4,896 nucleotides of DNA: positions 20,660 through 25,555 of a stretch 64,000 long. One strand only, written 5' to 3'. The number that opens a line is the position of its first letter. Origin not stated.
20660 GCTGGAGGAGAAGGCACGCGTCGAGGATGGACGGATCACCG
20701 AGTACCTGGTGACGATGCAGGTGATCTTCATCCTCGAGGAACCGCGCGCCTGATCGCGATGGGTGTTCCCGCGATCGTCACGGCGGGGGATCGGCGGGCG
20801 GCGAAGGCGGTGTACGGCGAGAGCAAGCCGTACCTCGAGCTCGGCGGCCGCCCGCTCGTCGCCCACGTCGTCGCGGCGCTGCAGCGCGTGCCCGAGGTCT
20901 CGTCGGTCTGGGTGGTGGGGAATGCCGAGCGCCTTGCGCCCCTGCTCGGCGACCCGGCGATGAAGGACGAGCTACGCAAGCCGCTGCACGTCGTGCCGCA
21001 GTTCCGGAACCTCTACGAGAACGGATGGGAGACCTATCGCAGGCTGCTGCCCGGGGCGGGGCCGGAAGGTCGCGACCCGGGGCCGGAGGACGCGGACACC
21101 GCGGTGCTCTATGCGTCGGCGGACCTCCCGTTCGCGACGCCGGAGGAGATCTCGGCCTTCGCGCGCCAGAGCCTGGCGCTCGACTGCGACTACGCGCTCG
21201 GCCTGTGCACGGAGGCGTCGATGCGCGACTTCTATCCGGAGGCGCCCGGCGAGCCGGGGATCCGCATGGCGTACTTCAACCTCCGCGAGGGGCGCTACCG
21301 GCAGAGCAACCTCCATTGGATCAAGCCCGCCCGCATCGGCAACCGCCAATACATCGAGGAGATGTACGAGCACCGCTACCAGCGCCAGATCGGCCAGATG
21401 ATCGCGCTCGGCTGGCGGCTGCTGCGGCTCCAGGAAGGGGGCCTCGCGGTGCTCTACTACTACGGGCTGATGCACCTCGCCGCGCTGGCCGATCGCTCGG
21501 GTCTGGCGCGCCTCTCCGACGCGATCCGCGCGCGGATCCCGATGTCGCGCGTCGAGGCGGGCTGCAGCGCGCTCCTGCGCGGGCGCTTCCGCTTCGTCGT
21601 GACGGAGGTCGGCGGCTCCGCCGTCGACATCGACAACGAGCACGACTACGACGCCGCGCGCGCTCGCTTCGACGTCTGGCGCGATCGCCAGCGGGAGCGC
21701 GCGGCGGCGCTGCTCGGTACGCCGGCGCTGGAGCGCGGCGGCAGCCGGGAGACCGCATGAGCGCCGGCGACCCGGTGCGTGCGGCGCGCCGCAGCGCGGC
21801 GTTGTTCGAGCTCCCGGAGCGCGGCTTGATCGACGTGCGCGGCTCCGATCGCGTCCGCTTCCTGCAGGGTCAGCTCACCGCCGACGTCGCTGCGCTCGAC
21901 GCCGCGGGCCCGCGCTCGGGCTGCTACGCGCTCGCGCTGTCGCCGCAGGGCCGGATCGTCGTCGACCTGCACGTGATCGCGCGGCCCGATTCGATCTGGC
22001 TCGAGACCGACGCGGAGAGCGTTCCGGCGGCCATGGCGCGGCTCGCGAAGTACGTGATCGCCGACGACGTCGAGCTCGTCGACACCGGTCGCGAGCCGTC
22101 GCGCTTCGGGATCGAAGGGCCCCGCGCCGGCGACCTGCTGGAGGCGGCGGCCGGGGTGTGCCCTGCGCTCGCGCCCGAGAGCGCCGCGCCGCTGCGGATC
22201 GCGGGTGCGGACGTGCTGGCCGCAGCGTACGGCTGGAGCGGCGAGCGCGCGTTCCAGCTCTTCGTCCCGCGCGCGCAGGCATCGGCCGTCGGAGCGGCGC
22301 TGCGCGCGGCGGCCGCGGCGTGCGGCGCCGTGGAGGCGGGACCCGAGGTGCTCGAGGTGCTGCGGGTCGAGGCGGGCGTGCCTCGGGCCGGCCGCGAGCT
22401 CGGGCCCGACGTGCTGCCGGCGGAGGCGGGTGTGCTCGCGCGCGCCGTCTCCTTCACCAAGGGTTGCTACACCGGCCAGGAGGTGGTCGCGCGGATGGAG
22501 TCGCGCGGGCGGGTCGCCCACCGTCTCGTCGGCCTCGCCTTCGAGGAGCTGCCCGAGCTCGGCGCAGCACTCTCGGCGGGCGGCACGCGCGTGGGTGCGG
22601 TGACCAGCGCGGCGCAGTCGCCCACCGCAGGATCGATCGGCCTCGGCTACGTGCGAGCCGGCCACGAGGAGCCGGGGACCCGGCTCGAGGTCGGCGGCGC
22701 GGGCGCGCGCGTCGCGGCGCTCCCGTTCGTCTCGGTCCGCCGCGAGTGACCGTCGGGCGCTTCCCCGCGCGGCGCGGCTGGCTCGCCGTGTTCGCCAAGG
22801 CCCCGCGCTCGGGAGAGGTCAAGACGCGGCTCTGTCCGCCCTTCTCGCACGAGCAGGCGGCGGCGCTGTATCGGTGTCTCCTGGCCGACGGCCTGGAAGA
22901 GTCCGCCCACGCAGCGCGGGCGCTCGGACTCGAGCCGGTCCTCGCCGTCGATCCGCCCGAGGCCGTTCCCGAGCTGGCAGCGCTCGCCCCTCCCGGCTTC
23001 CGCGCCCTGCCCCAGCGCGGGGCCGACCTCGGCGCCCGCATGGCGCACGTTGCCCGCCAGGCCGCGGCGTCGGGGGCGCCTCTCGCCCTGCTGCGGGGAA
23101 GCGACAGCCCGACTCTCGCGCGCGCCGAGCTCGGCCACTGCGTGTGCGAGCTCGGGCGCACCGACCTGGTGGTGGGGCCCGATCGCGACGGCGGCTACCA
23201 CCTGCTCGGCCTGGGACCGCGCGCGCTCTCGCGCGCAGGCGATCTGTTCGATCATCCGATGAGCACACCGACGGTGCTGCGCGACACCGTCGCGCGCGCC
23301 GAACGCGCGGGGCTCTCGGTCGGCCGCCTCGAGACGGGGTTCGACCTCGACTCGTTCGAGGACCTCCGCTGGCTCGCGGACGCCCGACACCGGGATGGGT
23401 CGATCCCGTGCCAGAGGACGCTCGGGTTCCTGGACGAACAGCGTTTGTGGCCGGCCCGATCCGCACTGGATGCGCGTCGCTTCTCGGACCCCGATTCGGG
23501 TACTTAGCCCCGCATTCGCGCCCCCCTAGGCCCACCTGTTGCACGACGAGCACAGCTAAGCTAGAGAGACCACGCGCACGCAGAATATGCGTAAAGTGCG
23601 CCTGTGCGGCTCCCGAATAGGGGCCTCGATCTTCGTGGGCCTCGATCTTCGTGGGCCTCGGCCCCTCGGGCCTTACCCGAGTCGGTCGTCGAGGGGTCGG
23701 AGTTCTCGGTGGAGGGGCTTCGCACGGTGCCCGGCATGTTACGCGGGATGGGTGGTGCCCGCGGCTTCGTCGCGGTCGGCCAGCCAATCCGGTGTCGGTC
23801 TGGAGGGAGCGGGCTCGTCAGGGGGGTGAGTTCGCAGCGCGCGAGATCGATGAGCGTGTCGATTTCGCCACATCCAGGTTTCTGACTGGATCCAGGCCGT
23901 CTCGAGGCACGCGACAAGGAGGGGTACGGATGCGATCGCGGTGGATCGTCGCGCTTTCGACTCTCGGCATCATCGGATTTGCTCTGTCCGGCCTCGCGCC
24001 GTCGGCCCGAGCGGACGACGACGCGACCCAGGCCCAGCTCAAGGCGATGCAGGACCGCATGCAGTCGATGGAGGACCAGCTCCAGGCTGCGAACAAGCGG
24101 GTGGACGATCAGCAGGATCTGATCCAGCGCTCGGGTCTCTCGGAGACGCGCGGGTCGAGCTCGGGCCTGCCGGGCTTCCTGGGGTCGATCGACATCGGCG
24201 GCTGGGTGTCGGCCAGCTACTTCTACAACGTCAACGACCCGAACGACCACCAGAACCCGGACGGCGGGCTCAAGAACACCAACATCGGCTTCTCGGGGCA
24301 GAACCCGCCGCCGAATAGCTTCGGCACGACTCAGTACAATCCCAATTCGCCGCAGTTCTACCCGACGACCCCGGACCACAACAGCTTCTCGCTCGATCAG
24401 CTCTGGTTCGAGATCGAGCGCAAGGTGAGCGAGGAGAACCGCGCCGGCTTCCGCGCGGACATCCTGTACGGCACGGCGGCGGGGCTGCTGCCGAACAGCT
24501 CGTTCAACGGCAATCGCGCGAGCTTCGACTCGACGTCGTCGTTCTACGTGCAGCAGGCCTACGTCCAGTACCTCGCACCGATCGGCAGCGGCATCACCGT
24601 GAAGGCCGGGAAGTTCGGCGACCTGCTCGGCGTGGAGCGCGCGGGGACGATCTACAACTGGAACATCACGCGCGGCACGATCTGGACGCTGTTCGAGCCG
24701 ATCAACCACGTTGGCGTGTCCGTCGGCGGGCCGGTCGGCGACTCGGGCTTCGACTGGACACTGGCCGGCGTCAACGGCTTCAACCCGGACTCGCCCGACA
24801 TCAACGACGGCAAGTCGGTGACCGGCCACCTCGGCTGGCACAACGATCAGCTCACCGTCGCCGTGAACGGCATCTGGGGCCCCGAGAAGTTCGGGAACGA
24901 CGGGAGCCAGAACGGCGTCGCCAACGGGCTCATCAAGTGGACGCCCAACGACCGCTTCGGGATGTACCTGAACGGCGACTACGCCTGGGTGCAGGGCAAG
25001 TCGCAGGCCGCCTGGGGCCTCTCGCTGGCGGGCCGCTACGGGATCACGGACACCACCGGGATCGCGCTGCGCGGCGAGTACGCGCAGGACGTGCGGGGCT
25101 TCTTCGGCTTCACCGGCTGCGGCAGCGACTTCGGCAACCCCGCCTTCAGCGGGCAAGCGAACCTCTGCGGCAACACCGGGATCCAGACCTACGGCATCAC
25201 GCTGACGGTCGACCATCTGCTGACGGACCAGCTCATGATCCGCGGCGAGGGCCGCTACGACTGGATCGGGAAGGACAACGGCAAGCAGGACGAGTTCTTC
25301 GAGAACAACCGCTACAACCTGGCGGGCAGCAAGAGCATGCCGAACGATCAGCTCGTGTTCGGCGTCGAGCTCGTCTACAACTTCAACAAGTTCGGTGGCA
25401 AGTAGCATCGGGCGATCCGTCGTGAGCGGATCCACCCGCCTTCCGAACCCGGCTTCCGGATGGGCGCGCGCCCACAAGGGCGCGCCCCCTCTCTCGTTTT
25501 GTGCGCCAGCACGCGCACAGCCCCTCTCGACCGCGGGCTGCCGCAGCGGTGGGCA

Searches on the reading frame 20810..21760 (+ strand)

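Call 65: search_protein_families(library=pfam, proteins=[window:20810-21760:+], max_evalue=0.000001)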
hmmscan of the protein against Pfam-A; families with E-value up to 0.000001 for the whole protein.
window:20810-21760:+ (316 aa): 1 family
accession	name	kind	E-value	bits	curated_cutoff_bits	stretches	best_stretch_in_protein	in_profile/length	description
PF12804.13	NTP_transf_3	-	8.2e-09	36.3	27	1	3-129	13-119/160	MobA-like NTP transferase domain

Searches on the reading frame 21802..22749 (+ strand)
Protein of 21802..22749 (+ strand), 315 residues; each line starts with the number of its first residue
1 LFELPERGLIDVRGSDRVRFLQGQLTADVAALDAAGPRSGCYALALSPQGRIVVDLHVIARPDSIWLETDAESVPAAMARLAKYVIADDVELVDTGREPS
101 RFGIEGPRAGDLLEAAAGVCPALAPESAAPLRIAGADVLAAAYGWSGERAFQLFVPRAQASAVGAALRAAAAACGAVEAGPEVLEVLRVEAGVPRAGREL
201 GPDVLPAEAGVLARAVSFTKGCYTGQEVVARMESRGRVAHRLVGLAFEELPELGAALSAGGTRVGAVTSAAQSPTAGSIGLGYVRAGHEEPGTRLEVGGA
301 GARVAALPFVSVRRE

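Call 65: search_protein_families(library=pfam, proteins=[window:21802-22749:+], max_evalue=0.000001)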
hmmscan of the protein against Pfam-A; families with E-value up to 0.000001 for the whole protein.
window:21802-22749:+ (315 aa): 2 families
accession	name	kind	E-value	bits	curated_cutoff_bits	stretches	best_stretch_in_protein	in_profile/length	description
PF01571.26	GCV_T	-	3.3e-29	102.3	25.6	1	2-211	43-252/255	Aminomethyltransferase folate-binding domain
PF08669.17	GCV_T_C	-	3.2e-12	46.6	25.9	1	241-306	2-71/80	Glycine cleavage T-protein C-terminal barrel domain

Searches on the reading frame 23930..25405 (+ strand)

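Call 65: search_protein_families(library=pfam, proteins=[window:23930-25405:+], max_evalue=0.000001)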
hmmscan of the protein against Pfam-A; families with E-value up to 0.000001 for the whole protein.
window:23930-25405:+ (491 aa): 1 family
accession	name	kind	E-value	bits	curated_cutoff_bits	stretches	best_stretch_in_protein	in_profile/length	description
PF07642.17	BBP2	-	2.9e-51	175.2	26.2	1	135-485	13-339/339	Putative beta-barrel porin-2, OmpL-like. bbp2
